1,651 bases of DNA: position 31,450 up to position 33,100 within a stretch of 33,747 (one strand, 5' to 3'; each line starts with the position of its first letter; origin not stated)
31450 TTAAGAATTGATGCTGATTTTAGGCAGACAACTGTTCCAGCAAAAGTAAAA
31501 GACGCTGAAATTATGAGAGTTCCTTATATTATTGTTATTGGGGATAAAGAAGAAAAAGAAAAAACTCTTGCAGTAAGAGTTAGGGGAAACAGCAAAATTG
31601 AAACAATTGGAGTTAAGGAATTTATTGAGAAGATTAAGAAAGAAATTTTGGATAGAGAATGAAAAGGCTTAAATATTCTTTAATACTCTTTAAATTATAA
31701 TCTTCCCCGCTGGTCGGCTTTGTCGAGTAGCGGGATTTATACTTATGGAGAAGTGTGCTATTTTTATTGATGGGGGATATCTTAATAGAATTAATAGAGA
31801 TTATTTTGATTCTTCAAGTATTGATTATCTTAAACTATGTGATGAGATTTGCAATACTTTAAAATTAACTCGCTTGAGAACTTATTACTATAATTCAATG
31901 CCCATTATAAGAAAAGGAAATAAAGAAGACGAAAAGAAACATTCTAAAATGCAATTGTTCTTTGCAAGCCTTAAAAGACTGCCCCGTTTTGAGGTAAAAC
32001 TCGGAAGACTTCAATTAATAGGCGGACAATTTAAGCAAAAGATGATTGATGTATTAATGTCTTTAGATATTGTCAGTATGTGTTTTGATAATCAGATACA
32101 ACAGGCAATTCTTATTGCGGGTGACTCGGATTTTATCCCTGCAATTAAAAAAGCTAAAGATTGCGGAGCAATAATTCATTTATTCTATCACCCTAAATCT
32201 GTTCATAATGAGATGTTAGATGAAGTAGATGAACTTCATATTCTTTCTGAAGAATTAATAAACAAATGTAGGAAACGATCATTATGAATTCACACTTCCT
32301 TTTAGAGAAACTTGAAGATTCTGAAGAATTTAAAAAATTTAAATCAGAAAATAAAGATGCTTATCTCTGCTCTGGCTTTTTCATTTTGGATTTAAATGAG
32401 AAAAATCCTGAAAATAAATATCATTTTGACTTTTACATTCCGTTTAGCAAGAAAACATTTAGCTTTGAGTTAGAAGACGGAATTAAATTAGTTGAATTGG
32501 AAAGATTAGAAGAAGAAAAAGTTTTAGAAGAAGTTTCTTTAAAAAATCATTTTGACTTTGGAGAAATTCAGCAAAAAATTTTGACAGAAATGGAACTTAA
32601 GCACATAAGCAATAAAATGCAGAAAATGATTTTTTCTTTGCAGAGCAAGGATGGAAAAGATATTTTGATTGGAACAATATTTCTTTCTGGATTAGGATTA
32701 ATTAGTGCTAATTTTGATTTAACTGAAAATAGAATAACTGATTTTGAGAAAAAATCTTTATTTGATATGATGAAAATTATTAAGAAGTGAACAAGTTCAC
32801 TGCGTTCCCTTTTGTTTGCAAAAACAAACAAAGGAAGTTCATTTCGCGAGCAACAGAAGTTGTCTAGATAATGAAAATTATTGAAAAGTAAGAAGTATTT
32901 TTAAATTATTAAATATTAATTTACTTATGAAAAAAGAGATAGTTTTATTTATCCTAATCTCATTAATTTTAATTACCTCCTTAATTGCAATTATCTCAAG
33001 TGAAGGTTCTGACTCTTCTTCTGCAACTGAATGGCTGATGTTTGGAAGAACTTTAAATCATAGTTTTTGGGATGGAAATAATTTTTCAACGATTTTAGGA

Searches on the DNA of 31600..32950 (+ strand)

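Call 57: build_rna_model(alignment_id=A3, structure=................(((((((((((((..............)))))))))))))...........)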
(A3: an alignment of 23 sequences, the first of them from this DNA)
Model R1 built from alignment A3 (23 sequences, 67 columns); structure: as given.
model positions 57; base pairs 13; branch points 0; effective number of sequences 23; information 0.96 bits per position. Calibrated on 0.2 Mb of random sequence (short: E-values are rough).
structure used (alignment columns):
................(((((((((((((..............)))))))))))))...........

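Call 58: search_rna_families(source=window, start=31600, end=32950, threshold=evalue, max_evalue=10)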
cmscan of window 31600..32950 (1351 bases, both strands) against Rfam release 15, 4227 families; matches with E-value up to 10: 13.
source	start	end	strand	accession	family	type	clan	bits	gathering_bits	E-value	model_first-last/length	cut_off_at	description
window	32345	32432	-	RF02693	psm_mec_RNA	Gene; sRNA;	-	23.4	85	1.8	1-143/143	no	psm_mec locus RNA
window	32608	32691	+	RF02644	Spy490380c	Gene; sRNA;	-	21.7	65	8.2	1-96/96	no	S. pyogenes small RNA Spy490380c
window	32009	32067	-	RF02279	TtnuCD1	Gene; snRNA; snoRNA; CD-box;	-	21.1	70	7.4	1-63/63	no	Tetrahymena snoRNA TtnuCD1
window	31806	31869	+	RF03956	mir-737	Gene; miRNA;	-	19.8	60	4.5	1-63/63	no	mir-737 microRNA precursor family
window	32348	32433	-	RF04134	MIR7504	Gene; miRNA;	-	18.9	83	3.7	1-124/124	no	MIR7504 microRNA precursor family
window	32310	32398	+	RF02418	Spd-sr07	Gene; sRNA;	-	18.6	55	7.2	1-63/63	no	Streptococcus sRNA Spd-sr07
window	32271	32409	-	RF02634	EF3314_EF3315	Gene; sRNA;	-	17.5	100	0.31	1-141/141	no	Enterococcus sRNA EF3314_EF3315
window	32642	32711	+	RF00606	SNORD93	Gene; snRNA; snoRNA; CD-box;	-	17.1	60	6.7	1-74/74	no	Small nucleolar RNA SNORD93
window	32129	32201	+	RF01414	Dicty_Class_I_RNA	Gene;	-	16.8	41.5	6.6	1-56/56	no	Class I RNA from Dictyostelium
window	32791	32856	-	RF01705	Flavo-1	Gene; sRNA;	-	15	42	7.5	1-76/76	no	Flavo-1 RNA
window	32413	32520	+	RF02004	group-II-D1D4-5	Intron;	CL00102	14.9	34.5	2.1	1-201/201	no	Group II catalytic intron D1-D4-5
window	32331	32418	+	RF00621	CoTC_ribozyme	Gene; ribozyme;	-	14.7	58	6.9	65-156/191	no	Beta-globin co-transcriptional cleavage ribozyme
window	32763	32792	+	RF00277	SNORD49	Gene; snRNA; snoRNA; CD-box;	CL00062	11.8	37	9.7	1-71/71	no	Small nucleolar RNA SNORD49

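Call 59: search_with_rna_model(model_id=R1, source=window, filters=off, max_evalue=10, show_alignments=3)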
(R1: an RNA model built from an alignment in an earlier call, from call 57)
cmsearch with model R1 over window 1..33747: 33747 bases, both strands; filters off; matches with E-value up to 10: 25.
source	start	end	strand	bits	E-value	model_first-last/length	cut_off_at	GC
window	31690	31744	+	66.8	1.7e-10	1-57/57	no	0.42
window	14593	14627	-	15.6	1.3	1-57/57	no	0.23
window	29914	29945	+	15.4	1.4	1-57/57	no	0.16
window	25369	25401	+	15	1.7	1-57/57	no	0.15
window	13266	13294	+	14.6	2.1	1-57/57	no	0.14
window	21766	21794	-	13.8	3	1-57/57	no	0.24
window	28982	29008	+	13.5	3.4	1-57/57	no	0.15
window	26930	26969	-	13.4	3.6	1-57/57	no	0.25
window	4665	4708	+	13.3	3.6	1-57/57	no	0.3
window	4403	4429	+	13.3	3.8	1-57/57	no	0.19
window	8647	8678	-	13.1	4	1-57/57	no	0.28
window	1984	2023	-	13.1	4.1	1-57/57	no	0.25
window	5548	5597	+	13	4.3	1-57/57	no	0.32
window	18171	18196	-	12.8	4.6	1-57/57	no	0.15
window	1538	1593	-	12.2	6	1-57/57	no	0.27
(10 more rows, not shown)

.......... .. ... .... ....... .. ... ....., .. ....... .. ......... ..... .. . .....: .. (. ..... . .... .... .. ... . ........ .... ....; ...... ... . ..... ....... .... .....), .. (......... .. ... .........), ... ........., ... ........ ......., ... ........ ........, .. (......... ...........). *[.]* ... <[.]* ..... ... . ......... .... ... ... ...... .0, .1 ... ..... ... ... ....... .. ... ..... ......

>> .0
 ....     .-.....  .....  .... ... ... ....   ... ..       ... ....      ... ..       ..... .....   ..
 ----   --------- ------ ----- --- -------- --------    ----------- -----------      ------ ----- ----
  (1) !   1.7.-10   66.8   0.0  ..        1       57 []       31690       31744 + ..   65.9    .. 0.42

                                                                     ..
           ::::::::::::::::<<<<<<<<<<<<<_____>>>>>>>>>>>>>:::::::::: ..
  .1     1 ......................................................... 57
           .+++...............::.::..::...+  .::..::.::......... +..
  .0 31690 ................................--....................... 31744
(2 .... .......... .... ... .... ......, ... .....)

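Call 60: search_with_rna_model(model_id=R1, sources=[L001, L002, L004, L006, L008, L010, L011, L012, L013, L014, L015, L016, L017, L018, L019, L020, L021, L022, L023, L024, L025, L026, L027, L028, L029, L030, L031, L032, L033, L034, L035, L036, L037, L038, L039, L040, L041, L042, L043, L044, L045, L046, L047, L048, L049, L051, L053, L055], max_evalue=1)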
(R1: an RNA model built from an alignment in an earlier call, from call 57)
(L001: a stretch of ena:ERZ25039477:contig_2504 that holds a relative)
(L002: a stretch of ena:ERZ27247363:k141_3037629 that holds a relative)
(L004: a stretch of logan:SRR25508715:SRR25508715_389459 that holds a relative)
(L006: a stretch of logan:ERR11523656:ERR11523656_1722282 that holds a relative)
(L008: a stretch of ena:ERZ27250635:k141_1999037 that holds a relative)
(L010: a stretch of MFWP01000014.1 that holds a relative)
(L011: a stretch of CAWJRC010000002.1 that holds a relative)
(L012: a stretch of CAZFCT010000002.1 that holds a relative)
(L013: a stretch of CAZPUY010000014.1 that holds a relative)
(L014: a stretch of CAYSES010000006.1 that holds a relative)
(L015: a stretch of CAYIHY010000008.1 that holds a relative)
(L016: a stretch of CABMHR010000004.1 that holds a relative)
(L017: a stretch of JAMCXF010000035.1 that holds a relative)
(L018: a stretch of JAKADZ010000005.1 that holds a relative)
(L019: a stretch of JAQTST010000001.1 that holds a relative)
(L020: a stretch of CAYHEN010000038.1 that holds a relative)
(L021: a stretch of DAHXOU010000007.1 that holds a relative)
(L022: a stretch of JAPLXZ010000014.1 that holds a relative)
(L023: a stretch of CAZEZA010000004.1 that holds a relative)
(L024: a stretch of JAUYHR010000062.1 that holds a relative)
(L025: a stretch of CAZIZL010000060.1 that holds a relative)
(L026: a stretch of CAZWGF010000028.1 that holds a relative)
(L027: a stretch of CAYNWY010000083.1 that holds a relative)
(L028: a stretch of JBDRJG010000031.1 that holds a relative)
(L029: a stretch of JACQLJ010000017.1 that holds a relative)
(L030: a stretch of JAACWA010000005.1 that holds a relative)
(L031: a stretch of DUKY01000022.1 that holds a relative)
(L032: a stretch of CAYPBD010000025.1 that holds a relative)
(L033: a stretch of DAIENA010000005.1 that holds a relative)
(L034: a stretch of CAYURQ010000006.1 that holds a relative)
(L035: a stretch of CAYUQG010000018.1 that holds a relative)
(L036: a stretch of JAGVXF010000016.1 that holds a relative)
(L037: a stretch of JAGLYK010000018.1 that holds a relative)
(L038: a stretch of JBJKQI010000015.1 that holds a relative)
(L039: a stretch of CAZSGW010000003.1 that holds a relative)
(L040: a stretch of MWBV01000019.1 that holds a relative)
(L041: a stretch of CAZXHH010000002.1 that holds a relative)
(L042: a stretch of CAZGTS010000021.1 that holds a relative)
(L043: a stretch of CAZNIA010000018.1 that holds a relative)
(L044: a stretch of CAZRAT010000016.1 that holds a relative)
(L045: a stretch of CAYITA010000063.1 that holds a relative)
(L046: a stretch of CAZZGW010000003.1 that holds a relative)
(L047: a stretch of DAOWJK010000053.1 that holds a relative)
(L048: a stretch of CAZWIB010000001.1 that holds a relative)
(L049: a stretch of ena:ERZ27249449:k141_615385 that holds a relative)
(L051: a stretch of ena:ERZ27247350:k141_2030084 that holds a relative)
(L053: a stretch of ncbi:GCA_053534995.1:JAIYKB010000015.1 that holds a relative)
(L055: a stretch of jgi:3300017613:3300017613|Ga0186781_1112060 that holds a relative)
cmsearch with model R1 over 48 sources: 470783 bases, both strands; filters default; matches with E-value up to 1: 0.
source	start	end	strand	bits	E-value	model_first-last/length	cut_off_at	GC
